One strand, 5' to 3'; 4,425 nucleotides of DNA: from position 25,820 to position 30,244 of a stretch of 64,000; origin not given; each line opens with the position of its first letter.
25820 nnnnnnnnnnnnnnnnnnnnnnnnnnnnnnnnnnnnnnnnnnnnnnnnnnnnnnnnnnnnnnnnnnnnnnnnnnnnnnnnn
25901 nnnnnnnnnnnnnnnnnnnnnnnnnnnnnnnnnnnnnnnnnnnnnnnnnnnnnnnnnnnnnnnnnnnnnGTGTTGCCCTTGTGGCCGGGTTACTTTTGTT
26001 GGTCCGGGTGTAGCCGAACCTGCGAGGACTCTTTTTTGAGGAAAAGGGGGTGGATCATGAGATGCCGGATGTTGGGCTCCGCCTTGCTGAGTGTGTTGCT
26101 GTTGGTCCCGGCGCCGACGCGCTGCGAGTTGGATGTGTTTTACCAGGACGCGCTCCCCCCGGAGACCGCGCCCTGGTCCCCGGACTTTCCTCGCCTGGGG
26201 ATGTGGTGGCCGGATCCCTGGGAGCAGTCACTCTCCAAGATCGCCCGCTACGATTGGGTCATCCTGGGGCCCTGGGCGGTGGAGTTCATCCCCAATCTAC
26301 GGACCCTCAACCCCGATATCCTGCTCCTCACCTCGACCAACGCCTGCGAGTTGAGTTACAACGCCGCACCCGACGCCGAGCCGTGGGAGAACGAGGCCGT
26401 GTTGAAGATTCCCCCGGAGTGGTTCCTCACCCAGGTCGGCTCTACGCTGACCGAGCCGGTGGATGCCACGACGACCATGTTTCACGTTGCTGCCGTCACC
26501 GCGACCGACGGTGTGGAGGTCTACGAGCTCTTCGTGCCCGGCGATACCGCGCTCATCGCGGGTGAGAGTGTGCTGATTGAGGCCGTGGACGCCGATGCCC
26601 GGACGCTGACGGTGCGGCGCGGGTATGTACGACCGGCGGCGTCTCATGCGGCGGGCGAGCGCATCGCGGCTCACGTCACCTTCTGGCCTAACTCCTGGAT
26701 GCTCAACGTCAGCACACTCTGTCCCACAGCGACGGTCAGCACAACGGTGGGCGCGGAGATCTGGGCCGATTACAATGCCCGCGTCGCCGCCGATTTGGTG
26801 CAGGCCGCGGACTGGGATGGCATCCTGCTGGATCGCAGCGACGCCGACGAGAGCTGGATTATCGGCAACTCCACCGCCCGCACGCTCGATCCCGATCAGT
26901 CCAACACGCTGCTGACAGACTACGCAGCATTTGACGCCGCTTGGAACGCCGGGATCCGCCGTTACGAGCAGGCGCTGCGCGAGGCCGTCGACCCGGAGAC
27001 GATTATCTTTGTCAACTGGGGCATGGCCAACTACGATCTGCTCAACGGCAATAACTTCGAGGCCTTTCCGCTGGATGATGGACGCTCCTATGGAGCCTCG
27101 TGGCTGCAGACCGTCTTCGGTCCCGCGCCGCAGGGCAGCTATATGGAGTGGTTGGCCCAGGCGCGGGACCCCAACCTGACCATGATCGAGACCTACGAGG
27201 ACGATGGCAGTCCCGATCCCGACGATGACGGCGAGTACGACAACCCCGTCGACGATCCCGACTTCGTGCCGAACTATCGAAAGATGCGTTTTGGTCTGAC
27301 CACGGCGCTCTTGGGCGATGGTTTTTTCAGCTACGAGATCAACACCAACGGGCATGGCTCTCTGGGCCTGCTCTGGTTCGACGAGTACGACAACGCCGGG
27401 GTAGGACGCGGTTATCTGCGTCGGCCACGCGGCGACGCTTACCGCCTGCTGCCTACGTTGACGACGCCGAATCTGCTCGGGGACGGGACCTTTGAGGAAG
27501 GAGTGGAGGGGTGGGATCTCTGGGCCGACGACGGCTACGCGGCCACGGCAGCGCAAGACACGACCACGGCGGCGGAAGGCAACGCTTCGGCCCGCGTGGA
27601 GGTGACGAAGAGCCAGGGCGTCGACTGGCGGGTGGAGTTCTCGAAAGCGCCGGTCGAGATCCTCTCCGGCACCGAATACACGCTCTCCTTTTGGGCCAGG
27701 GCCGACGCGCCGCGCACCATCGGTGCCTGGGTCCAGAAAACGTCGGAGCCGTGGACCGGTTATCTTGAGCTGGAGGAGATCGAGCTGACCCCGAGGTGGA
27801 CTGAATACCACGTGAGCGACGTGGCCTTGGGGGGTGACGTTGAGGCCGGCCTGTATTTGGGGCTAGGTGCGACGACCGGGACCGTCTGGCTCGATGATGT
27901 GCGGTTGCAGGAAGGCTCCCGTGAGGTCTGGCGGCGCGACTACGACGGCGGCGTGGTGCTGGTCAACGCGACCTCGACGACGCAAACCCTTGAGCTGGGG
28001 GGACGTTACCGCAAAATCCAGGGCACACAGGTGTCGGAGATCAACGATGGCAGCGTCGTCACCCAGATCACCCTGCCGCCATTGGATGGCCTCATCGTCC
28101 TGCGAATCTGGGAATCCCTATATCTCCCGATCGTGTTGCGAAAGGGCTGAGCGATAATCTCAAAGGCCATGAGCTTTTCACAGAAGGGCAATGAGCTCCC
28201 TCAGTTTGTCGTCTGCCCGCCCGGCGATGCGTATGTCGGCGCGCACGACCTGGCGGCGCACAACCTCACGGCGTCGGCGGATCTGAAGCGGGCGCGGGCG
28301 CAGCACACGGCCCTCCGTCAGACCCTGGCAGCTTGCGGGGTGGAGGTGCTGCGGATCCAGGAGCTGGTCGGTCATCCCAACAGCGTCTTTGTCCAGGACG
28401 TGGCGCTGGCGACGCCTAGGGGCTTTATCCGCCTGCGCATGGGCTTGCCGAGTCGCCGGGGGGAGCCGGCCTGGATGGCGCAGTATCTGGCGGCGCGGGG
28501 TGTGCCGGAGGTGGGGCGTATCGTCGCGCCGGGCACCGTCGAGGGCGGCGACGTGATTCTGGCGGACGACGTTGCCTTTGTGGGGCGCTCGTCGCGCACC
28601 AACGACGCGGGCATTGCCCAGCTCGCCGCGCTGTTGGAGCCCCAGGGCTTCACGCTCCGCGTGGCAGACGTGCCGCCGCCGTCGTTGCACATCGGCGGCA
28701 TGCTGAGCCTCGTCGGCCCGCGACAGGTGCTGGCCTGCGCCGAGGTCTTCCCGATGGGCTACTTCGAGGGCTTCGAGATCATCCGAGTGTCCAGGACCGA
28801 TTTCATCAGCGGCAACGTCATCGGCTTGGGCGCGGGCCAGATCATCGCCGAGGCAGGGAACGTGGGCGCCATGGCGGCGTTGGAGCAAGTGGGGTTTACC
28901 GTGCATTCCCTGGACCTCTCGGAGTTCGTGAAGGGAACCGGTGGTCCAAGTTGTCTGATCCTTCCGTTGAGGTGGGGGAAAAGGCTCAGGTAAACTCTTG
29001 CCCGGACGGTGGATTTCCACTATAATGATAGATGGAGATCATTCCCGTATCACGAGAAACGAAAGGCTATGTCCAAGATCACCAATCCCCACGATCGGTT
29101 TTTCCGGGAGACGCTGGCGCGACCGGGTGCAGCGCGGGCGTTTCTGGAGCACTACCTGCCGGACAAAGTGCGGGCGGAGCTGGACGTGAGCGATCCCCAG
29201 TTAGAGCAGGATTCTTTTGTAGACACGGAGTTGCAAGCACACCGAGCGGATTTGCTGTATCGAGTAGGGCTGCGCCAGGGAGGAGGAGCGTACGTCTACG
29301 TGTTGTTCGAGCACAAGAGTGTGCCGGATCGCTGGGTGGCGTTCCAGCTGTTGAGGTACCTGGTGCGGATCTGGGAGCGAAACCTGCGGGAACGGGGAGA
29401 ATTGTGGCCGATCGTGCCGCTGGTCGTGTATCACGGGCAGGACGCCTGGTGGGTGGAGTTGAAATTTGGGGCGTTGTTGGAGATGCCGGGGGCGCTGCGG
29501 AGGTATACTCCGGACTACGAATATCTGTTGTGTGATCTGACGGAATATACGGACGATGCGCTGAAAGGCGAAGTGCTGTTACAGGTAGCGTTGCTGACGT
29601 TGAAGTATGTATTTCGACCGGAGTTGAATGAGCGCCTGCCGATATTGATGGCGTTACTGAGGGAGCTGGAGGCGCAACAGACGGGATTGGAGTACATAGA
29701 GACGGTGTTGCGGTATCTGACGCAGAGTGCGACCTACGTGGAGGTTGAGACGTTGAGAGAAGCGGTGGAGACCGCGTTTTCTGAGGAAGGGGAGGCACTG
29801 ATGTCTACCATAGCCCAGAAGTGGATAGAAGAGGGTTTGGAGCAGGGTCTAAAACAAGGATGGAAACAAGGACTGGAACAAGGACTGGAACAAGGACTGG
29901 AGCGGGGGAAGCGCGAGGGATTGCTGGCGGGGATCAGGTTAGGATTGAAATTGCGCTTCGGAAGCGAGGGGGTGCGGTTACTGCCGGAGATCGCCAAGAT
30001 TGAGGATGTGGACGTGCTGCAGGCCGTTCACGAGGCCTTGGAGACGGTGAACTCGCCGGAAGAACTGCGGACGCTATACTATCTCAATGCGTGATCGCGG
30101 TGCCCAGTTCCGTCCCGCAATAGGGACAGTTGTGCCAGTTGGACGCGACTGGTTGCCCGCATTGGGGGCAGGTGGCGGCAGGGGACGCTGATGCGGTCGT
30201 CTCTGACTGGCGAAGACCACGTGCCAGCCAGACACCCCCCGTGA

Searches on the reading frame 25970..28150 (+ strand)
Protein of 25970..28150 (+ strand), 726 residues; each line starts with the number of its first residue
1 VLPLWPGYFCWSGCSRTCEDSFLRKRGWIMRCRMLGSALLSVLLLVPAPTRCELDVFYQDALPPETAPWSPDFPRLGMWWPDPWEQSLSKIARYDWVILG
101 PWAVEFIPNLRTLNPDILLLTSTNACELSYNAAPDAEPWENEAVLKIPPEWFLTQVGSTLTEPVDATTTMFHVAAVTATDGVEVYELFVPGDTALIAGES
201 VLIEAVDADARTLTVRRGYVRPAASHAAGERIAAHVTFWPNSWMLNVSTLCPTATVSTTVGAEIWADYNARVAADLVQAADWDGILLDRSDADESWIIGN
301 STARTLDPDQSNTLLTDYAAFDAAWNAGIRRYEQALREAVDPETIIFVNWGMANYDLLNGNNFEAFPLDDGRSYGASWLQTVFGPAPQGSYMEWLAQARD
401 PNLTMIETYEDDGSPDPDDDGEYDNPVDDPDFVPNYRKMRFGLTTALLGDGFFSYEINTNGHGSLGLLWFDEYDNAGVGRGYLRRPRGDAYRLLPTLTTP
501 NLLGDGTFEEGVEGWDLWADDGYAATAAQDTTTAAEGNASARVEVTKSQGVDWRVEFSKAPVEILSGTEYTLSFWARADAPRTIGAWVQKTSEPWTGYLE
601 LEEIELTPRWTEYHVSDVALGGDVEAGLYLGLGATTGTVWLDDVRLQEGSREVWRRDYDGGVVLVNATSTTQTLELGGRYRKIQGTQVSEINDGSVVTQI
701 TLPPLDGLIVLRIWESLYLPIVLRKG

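Call 44: search_protein_families(library=pfam, proteins=[window:25970-28150:+], max_evalue=0.1)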
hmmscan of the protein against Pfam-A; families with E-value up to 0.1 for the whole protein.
window:25970-28150:+ (726 aa): 2 families
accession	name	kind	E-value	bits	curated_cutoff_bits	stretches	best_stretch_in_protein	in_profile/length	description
PF02018.23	CBM_4_9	-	3.7e-12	47.2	25.9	1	501-614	2-113/136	Carbohydrate binding domain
PF14885.12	GHL15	-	2.7e-08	34.5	27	1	265-490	72-256/271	Hypothetical glycosyl hydrolase family 15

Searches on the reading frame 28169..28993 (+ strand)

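Call 78: search_protein_families(library=pfam, proteins=[window:28169-28993:+], max_evalue=0.00001)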
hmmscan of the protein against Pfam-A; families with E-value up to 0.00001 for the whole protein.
window:28169-28993:+ (274 aa): 2 families
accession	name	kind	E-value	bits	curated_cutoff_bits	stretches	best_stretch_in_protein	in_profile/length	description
PF02274.22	ADI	-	2.6e-15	56.8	22.8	1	70-157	122-220/377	Arginine deiminase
PF19420.4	DDAH_eukar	-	4e-10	39.9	23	1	37-267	23-290/291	N,N dimethylarginine dimethylhydrolase, eukaryotic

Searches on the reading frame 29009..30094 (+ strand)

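Call 78: search_protein_families(library=pfam, proteins=[window:29009-30094:+], max_evalue=0.00001)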
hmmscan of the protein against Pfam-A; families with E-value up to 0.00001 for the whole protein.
window:29009-30094:+ (361 aa): 1 family
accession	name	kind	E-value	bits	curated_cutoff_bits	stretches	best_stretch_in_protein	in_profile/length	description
PF04754.18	Transposase_31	-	1.9e-58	197.8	21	1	26-225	1-200/203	Putative transposase, YhgA-like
